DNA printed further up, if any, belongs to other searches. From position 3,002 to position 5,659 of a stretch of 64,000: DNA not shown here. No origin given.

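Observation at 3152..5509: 785-aa fusion of an adenylate-kinase-like NMP kinase, an unknown ~400-aa core and a C-terminal HD phosphohydrolase.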

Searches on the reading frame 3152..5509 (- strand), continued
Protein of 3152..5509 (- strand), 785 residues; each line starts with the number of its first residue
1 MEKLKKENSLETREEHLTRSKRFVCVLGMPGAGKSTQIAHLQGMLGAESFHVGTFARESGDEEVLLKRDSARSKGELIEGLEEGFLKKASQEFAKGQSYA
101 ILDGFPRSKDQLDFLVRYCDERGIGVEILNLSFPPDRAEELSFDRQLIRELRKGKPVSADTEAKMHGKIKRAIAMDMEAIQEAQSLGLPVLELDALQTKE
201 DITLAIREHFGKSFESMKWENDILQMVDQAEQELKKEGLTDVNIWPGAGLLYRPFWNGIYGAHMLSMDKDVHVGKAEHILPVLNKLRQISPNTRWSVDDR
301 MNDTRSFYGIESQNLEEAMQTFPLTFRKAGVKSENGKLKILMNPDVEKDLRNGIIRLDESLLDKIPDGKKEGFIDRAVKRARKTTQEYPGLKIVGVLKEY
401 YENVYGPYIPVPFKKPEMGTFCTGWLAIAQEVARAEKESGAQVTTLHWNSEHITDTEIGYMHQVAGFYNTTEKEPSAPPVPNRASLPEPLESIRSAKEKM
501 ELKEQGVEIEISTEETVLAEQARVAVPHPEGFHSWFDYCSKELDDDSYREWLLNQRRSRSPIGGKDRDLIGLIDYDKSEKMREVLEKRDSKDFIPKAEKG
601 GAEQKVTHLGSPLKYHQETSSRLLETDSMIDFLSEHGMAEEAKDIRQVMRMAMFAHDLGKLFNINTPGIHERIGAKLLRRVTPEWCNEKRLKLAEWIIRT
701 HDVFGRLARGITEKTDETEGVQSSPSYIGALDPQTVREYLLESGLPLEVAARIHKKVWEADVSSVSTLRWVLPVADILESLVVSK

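Call 73: find_encoding_contigs(protein=P0013, flank=5000, max_places=2)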
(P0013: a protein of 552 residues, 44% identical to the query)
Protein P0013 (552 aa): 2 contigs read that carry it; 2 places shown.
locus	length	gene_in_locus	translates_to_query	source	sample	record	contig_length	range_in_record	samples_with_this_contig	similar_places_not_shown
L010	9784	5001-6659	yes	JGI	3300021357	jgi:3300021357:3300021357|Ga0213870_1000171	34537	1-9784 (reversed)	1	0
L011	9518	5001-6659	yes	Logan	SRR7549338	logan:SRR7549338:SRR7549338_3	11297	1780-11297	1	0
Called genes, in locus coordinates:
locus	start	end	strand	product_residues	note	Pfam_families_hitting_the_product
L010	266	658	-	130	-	-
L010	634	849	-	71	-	PF18929:DUF5678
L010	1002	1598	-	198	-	PF13207:AAA_17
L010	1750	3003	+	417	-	-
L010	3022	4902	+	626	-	PF01704:UDPGP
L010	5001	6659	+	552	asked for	-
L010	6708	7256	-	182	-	-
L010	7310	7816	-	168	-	-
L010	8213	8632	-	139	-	PF01850:PIN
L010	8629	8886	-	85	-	-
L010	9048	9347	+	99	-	-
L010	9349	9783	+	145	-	?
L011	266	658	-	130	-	-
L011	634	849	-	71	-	PF18929:DUF5678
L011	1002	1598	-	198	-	PF13207:AAA_17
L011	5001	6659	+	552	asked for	-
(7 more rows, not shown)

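Call 74: find_encoding_contigs(protein=P0026, flank=5000, max_places=2)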
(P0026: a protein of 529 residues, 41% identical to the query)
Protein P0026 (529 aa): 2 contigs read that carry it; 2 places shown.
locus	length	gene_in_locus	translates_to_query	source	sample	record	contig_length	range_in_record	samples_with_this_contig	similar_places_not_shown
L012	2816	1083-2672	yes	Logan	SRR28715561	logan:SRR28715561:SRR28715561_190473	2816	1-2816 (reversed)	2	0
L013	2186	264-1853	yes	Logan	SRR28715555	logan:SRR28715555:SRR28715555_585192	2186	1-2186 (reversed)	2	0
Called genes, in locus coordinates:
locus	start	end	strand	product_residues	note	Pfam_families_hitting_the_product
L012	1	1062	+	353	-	?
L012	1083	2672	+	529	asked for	-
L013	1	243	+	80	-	?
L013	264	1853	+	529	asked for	-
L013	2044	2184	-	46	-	?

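Call 75: find_encoding_contigs(protein=P0028, flank=5000, max_places=2)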
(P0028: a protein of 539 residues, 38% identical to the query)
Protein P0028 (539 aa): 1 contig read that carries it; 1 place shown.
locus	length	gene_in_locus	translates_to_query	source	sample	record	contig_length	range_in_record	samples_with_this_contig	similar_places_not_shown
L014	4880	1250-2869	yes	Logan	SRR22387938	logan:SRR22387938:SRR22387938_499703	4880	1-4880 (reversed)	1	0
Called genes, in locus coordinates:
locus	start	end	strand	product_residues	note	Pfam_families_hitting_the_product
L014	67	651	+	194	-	PF13207:AAA_17 (weak), PF13238:AAA_18 (weak), PF13671:AAA_33 (weak)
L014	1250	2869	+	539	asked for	-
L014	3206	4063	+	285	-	-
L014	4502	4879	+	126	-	?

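Call 76: find_encoding_contigs(protein=P0030, flank=5000, max_places=2)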
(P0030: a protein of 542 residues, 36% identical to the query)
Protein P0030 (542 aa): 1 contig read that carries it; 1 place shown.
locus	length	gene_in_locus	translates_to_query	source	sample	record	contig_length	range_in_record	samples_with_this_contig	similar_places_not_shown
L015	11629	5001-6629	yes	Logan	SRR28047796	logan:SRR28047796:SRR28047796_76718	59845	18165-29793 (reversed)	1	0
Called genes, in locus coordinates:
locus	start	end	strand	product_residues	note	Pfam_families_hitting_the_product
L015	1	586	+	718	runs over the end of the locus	-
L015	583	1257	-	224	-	-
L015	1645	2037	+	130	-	PF02452:PemK_toxin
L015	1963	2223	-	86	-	-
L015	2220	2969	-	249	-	-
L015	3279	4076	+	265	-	PF05575:V_cholerae_RfbT (faint), PF05050:Methyltransf_21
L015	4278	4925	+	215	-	PF13238:AAA_18 (faint), PF02223:Thymidylate_kin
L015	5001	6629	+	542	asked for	-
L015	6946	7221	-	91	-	PF00216:Bac_DNA_binding, PF18291:HU-HIG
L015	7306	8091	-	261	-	PF08032:SpoU_sub_bind (faint), PF00588:SpoU_methylase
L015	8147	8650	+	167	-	PF01442:Apolipoprotein, PF04513:Baculo_PEP_C (weak), PF07889:DUF1664 (faint), PF28217:FAM81B (weak), PF27442:TatB_C (faint)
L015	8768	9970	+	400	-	PF08529:NusA_N, PF00013:KH_1 (faint), PF00575:S1 (weak), PF13184:KH_NusA_1st, PF26594:KH_NusA_2nd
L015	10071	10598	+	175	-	PF00719:Pyrophosphatase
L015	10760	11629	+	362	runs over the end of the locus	PF05697:Trigger_N, PF05698:Trigger_C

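Call 78: search_protein_families(library=pfam, proteins=[L003:10219-11523:+, L001:3805-4836:+, L001:7276-9402:+, L001:9409-10113:+, L010:1750-3003:+, L010:1002-1598:-, L014:67-651:+, L015:4278-4925:+, L010:3022-4902:+], max_evalue=0.01)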
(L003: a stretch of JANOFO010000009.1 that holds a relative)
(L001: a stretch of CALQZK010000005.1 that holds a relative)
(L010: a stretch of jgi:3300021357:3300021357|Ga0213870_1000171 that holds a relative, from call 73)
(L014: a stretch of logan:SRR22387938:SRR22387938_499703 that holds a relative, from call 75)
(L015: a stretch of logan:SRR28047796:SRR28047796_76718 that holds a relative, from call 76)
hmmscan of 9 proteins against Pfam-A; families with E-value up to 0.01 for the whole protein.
L003:10219-11523:+ (434 aa): 0 families

L001:3805-4836:+ (343 aa): 0 families

L001:7276-9402:+ (708 aa): 0 families

L001:9409-10113:+ (234 aa): 0 families

L010:1750-3003:+ (417 aa): 0 families

L010:1002-1598:- (198 aa): 7 families
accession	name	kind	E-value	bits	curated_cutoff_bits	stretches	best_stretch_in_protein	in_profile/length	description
PF13207.12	AAA_17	-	5.7e-08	33.6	27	1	10-137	2-133/136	AAA domain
PF13173.12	AAA_14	-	3.5e-05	24.3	27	1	4-48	3-49/129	AAA domain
PF13238.12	AAA_18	-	0.00012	22.9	29.4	1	8-133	3-117/128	AAA domain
PF13191.12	AAA_16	-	0.00034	21.6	32.6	1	3-74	24-103/167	AAA ATPase domain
PF13401.12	AAA_22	-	0.0016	19.2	27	1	5-37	7-42/130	AAA domain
PF13521.12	AAA_28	-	0.002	18.8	27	1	9-81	5-76/164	AAA domain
PF01637.24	ATPase_2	-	0.0039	17.5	33.2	1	3-96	20-111/225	ATPase domain predominantly from Archaea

L014:67-651:+ (194 aa): 8 families
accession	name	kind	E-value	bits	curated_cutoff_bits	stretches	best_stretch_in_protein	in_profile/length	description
PF13671.12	AAA_33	-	5e-06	27.3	27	1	15-134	1-122/143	AAA domain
PF13207.12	AAA_17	-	8.1e-06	26.6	27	1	19-103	1-90/136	AAA domain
PF13238.12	AAA_18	-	1.5e-05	25.9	29.4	1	16-102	1-90/128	AAA domain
PF13401.12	AAA_22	-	0.00013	22.7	27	1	10-42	2-37/130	AAA domain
PF13191.12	AAA_16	-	0.00015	22.8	32.6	1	8-57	18-63/167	AAA ATPase domain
PF13604.12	AAA_30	-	0.0028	17.9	27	1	9-38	14-43/191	AAA domain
PF13521.12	AAA_28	-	0.0044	17.7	27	1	16-41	2-27/164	AAA domain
PF00004.35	AAA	-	0.0059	17.5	21.2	1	16-67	1-52/131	ATPase family associated with various cellular activities (AAA)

L015:4278-4925:+ (215 aa): 5 families
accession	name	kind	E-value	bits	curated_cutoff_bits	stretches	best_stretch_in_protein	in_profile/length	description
PF02223.23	Thymidylate_kin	-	2.1e-09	37.8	27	1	29-172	1-146/185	Thymidylate kinase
PF13238.12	AAA_18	-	6.4e-06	27.1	29.4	0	27-48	1-22/128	AAA domain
PF13671.12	AAA_33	-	0.0017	19.1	27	0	27-107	2-76/143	AAA domain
PF13207.12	AAA_17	-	0.0053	17.5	27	0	31-49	2-20/136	AAA domain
PF13481.12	AAA_25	-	0.0091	16.1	27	0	21-56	30-65/195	AAA domain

L010:3022-4902:+ (626 aa): 1 family
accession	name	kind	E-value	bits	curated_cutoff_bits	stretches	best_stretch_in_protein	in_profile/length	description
PF01704.24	UDPGP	-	6.1e-13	48.7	22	1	239-572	133-410/413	UTP--glucose-1-phosphate uridylyltransferase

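Call 84: search_protein_families(library=pfam, alignment_id=A2, max_evalue=0.01)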
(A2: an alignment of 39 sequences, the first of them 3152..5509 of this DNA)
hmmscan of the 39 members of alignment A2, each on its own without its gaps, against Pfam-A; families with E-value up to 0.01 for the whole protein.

A. member 1, window:3152-5509:- (785 aa): 4 families
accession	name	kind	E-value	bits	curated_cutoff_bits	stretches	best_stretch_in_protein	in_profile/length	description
PF13207.12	AAA_17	-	2.2e-09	38.1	27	1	27-121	1-95/136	AAA domain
PF00406.28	ADK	-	2.4e-05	24.9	26.8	1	26-129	1-107/151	Adenylate kinase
PF06042.17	NTP_transf_6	-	0.001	19.4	25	1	243-376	10-144/159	Nucleotidyltransferase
PF13604.12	AAA_30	-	0.0018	18.5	27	1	15-65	12-62/191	AAA domain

B. families by the number of members that match (of 39 scanned): 17 families
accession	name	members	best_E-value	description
PF13207.12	AAA_17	21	5.7e-10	AAA domain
PF00406.28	ADK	17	1.3e-08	Adenylate kinase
PF06042.17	NTP_transf_6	10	2.2e-07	Nucleotidyltransferase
PF13671.12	AAA_33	10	9.6e-07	AAA domain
PF13238.12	AAA_18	8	5.1e-05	AAA domain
PF13604.12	AAA_30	3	0.0018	AAA domain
PF06414.18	Zeta_toxin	2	5e-05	Zeta toxin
PF01966.28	HD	2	0.0017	HD domain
PF13401.12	AAA_22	2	0.0026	AAA domain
PF13302.13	Acetyltransf_3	1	1e-17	Acetyltransferase (GNAT) domain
PF00583.31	Acetyltransf_1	1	0.0011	Acetyltransferase (GNAT) family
PF01443.25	Viral_helicase1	1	0.0032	Viral superfamily 1 RNA helicase core domain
PF01926.29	MMR_HSR1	1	0.0054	50S ribosome-binding GTPase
PF13521.12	AAA_28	1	0.0064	AAA domain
PF00004.35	AAA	1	0.0082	ATPase family associated with various cellular activities (AAA)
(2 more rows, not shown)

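Call 89: find_encoding_contigs(protein=P0002, flank=6000, max_places=2)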
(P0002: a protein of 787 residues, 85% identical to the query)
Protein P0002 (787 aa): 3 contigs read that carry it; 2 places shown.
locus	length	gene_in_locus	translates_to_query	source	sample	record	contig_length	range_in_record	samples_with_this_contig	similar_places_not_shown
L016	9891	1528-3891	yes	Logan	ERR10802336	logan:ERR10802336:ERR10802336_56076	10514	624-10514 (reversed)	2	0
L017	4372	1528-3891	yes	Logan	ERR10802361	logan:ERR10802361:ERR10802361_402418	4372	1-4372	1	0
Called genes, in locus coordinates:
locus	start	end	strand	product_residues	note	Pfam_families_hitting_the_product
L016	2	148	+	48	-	?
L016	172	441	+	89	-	PF01649:Ribosomal_S20p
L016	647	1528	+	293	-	PF00293:NUDIX (weak)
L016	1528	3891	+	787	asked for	PF00406:ADK (faint), PF13207:AAA_17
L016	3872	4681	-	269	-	-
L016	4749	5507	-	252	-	PF01978:TrmB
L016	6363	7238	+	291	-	-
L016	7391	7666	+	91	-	-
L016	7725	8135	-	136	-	-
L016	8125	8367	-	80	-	-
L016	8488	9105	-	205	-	PF03703:bPH_2 (weak)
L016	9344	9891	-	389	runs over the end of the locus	?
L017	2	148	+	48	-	?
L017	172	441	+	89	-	PF01649:Ribosomal_S20p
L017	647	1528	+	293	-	PF00293:NUDIX (weak)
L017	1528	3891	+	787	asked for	PF00406:ADK (faint), PF13207:AAA_17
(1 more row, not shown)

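Call 90: find_encoding_contigs(protein=P0003, flank=6000, max_places=2)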
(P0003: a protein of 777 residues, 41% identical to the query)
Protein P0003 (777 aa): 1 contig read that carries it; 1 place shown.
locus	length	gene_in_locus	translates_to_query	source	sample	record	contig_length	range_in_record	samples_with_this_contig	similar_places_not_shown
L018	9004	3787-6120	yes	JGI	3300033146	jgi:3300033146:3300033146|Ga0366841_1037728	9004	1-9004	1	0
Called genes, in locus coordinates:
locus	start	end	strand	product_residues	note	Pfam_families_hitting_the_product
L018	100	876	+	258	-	-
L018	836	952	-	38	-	-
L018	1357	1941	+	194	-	-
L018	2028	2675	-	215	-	-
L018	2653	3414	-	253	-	-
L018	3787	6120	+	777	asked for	PF00406:ADK (weak), PF13207:AAA_17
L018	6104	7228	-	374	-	PF04055:Radical_SAM (weak)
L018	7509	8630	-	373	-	-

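Call 91: search_protein_families(library=pfam, proteins=[L016:647-1528:+, L016:3872-4681:-, L018:6104-7228:-, L018:7509-8630:-, L018:2653-3414:-, L018:2028-2675:-, L014:3206-4063:+, L015:3279-4076:+], max_evalue=0.05)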
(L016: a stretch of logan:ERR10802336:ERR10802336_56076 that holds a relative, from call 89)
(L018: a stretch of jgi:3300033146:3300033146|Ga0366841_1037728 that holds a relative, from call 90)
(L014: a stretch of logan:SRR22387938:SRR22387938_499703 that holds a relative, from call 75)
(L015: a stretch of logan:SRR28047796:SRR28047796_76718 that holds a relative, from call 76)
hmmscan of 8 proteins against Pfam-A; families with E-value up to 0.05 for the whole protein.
L016:647-1528:+ (293 aa): 2 families
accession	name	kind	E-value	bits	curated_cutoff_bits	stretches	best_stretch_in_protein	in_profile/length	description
PF00293.34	NUDIX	-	4.6e-06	27.1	21.1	1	73-199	6-118/134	NUDIX domain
PF10079.15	Rossmann-like_BshC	-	0.0023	17.8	27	1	41-131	252-342/380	Bacillithiol biosynthesis BshC, N-terminal Rossmann-like domain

L016:3872-4681:- (269 aa): 0 families

L018:6104-7228:- (374 aa): 1 family
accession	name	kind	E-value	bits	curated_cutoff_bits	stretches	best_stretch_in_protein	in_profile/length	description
PF04055.27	Radical_SAM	-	6.9e-08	33.3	29.5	1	38-183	3-141/166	Radical SAM superfamily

L018:7509-8630:- (373 aa): 0 families

L018:2653-3414:- (253 aa): 0 families

L018:2028-2675:- (215 aa): 0 families

L014:3206-4063:+ (285 aa): 0 families

L015:3279-4076:+ (265 aa): 4 families
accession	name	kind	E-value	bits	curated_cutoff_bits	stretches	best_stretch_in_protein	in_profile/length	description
PF05050.19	Methyltransf_21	-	3.5e-18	66.8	22.7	1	56-220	1-172/173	Methyltransferase FkbM domain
PF05575.17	V_cholerae_RfbT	-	2e-05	24.5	27.9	1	48-195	77-219/286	Vibrio cholerae RfbT protein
PF21445.3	ADDB_N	-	0.004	16.8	26.6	1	92-182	79-172/290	ADDB, N-terminal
PF02475.24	TRM5-TYW2_MTfase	-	0.0048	17.3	28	1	55-104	41-90/164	TRM5/TYW2 methyltransferase domain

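Call 97: find_related_loci(query=A1, collection=metagenome_contigs, flank=6000)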
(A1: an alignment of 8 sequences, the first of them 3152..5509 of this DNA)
Query A1 (785 aa) in metagenome_contigs; peptide patterns used: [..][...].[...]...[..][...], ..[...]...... (x = any residue, [..] = any of these).
141 stretches matched a pattern; 1 encode a relative of the query (tblastn E <= 1e-3); 1 distinct loci.
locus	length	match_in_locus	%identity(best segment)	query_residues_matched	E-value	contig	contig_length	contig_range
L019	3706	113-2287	36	11-784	4e-133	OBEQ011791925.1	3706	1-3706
